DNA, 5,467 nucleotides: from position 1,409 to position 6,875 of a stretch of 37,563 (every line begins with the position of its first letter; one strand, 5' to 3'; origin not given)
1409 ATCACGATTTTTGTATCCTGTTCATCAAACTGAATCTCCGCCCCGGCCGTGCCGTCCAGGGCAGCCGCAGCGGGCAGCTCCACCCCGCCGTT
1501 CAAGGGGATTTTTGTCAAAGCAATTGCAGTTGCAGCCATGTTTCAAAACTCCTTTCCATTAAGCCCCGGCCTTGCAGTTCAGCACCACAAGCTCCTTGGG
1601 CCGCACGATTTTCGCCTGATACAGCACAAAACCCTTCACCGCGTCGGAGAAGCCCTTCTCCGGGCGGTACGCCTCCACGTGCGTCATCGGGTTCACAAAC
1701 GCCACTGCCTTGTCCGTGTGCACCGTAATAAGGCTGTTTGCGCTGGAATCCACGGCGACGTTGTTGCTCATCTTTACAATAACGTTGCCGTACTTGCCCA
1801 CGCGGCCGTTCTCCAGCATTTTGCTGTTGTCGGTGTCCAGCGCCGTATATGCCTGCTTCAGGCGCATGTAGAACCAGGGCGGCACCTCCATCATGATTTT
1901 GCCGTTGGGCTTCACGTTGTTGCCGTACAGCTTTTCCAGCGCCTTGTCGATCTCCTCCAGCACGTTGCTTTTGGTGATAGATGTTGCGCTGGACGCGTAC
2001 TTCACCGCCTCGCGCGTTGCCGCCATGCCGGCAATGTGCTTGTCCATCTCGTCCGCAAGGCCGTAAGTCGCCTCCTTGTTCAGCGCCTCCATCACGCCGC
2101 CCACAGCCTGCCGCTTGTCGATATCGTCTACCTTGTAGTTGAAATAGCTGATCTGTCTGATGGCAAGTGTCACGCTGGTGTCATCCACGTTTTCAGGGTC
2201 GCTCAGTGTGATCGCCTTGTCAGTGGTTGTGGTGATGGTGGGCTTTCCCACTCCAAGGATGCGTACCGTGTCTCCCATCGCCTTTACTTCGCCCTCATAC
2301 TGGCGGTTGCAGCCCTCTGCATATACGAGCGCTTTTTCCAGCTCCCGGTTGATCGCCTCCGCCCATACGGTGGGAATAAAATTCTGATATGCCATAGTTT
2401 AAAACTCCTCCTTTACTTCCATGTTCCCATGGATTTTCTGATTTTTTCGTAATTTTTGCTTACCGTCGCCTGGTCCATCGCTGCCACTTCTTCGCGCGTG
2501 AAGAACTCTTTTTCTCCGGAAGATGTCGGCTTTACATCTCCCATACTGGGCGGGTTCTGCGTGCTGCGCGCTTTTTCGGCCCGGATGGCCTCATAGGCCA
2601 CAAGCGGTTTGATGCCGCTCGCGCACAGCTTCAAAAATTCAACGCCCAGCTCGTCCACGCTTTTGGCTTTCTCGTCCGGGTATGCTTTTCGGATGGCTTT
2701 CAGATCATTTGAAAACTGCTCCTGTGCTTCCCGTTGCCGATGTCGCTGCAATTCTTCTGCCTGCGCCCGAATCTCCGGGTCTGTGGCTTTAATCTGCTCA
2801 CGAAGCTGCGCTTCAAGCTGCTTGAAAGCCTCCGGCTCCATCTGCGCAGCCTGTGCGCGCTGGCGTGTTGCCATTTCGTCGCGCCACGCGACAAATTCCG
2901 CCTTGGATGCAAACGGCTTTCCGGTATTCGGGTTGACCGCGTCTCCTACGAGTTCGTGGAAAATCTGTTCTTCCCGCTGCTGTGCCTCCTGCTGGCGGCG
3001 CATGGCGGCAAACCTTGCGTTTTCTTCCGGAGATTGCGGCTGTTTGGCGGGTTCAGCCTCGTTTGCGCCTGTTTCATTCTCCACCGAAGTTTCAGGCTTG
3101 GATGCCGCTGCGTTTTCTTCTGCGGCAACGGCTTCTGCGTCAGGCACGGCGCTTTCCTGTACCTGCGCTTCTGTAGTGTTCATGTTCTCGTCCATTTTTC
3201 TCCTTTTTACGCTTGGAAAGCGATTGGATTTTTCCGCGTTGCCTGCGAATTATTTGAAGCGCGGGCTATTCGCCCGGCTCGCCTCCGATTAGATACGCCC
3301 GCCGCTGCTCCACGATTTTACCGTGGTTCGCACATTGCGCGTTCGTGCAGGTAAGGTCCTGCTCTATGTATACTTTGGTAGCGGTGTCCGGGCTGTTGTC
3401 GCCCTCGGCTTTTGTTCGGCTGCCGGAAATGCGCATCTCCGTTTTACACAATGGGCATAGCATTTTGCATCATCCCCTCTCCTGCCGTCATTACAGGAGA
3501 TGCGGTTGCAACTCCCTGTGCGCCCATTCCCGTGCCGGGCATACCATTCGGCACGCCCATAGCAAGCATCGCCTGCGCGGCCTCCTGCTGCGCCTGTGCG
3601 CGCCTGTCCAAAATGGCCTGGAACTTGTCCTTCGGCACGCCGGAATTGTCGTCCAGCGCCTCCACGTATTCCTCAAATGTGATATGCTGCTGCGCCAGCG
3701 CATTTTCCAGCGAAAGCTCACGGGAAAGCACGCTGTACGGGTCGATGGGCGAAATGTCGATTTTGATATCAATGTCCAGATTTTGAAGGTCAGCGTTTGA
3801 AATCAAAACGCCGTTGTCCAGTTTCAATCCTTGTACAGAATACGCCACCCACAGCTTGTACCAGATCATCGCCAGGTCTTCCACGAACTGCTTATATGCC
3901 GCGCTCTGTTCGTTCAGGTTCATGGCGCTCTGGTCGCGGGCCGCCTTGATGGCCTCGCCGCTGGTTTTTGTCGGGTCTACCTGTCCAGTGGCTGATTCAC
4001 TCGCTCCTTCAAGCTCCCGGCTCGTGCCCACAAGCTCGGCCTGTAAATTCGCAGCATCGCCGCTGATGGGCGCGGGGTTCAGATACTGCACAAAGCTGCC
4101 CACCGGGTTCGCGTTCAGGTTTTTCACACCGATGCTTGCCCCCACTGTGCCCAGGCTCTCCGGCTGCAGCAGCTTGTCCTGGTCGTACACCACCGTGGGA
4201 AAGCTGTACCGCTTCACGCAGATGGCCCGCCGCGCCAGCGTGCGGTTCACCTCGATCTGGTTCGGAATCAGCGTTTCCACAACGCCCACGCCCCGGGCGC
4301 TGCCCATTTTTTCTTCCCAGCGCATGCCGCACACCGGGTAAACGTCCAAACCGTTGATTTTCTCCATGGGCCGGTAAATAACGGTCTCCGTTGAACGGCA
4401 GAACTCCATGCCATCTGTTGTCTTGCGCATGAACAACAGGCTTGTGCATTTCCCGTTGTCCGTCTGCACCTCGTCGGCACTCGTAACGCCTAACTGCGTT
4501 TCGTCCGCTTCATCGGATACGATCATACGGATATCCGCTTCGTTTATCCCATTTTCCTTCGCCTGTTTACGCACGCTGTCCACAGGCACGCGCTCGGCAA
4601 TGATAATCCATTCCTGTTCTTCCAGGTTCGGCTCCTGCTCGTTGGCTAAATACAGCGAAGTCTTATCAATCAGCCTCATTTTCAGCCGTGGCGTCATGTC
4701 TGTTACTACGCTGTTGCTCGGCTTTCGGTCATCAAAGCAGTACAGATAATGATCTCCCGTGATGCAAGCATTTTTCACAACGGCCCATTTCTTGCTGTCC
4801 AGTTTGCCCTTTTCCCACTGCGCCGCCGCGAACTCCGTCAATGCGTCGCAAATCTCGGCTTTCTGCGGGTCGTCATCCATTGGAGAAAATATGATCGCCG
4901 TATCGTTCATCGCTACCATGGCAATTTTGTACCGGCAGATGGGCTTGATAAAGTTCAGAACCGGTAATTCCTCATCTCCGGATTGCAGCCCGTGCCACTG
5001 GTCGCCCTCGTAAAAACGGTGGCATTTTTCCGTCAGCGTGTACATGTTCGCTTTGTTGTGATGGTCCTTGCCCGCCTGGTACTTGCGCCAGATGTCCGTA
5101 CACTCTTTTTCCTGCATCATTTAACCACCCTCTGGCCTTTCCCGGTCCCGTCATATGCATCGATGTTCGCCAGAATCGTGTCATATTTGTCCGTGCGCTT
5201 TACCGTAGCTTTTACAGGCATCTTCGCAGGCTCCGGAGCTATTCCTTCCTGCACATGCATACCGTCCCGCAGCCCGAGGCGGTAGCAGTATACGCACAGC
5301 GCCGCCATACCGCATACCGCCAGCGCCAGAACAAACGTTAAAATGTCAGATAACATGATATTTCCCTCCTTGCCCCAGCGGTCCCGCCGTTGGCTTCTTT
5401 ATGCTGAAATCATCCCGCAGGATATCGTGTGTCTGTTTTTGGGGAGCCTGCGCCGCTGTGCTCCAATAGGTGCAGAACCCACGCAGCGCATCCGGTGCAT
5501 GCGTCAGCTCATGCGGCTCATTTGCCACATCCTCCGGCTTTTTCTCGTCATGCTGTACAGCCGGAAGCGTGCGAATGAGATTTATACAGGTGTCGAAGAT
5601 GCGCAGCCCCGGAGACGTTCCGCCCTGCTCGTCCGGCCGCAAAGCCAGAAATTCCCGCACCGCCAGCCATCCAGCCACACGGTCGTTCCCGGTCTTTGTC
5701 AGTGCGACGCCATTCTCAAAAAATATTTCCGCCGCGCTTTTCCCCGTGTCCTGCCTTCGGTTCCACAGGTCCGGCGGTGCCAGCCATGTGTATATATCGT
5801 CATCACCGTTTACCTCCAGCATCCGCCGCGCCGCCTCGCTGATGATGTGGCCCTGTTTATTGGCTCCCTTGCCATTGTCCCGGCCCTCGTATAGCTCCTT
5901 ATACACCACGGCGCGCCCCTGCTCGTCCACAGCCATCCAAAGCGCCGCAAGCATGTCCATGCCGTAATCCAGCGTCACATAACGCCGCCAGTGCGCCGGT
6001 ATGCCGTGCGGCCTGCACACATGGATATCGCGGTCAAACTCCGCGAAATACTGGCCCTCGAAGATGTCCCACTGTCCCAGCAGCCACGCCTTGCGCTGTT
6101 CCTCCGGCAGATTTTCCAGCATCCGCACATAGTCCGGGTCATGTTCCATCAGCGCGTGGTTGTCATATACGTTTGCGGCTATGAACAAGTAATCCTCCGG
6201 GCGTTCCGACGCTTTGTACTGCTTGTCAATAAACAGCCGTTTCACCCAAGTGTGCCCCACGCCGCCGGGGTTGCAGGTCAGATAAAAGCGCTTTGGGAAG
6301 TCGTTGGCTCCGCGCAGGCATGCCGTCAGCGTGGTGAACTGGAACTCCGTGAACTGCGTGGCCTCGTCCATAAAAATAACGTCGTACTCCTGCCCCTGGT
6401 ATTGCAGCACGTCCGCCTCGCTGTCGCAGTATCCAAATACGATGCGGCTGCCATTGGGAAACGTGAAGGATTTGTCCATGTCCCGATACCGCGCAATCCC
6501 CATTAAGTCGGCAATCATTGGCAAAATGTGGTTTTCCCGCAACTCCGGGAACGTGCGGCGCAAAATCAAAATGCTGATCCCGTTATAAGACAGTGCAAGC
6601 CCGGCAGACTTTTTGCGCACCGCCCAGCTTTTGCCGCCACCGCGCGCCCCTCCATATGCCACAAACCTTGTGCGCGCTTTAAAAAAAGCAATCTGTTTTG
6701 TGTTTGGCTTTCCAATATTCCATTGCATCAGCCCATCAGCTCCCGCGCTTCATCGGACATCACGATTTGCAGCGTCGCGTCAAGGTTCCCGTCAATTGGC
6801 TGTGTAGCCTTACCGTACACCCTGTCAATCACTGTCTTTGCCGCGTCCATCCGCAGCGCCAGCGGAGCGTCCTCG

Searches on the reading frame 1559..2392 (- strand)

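Call 70: search_protein_families(library=phrogs, proteins=[window:1559-2392:-], max_evalue=0.00001)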
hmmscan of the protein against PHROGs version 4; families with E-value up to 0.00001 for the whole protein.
window:1559-2392:- (277 aa): 3 families
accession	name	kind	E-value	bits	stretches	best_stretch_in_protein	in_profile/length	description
phrog_267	-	head and packaging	4.4e-39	135.8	1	3-276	38-328/410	major head protein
phrog_283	-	head and packaging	4.2e-18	66.9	1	4-226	7-233/385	major head protein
phrog_422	-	head and packaging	6.8e-06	26.7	0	68-207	65-210/297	major head protein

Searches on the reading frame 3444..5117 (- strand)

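Call 70: search_protein_families(library=phrogs, proteins=[window:3444-5117:-], max_evalue=0.00001)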
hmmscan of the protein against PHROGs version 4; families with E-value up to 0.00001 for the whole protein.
window:3444-5117:- (557 aa): 2 families
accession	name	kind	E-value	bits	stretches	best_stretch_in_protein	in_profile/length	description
phrog_156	-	head and packaging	1.5e-19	70.9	1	10-426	16-460/681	portal protein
phrog_332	-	connector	2e-07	30.8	1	39-391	85-394/560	head-tail adaptor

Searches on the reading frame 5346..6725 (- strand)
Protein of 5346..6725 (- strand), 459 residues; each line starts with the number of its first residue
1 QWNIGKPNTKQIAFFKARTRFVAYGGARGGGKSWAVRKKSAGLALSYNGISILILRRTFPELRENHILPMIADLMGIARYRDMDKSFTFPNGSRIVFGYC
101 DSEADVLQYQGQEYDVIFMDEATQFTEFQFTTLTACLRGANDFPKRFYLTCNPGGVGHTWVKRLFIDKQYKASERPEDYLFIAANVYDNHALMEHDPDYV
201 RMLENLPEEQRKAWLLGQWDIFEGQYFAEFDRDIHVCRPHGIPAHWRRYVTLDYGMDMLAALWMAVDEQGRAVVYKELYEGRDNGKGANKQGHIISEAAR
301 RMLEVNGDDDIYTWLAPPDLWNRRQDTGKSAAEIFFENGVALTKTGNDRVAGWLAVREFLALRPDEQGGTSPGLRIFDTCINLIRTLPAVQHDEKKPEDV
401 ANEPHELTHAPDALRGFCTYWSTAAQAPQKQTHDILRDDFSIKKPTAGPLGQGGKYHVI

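Call 70: search_protein_families(library=phrogs, proteins=[window:5346-6725:-], max_evalue=0.00001)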
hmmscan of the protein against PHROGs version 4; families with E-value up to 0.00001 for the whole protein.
window:5346-6725:- (459 aa): 5 families
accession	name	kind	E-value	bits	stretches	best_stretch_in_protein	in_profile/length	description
phrog_979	-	head and packaging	3.8e-49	168.9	1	4-234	151-423/642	terminase large subunit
phrog_2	-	head and packaging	2.9e-38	133.2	1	6-413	265-584/807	terminase large subunit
phrog_3717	-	head and packaging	3.5e-18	67.1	1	14-263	18-267/277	terminase large subunit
phrog_9526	-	head and packaging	9.6e-15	55.7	1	9-155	13-167/280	terminase large subunit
phrog_10250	-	head and packaging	5.4e-07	30.6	1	208-418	7-212/228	terminase large subunit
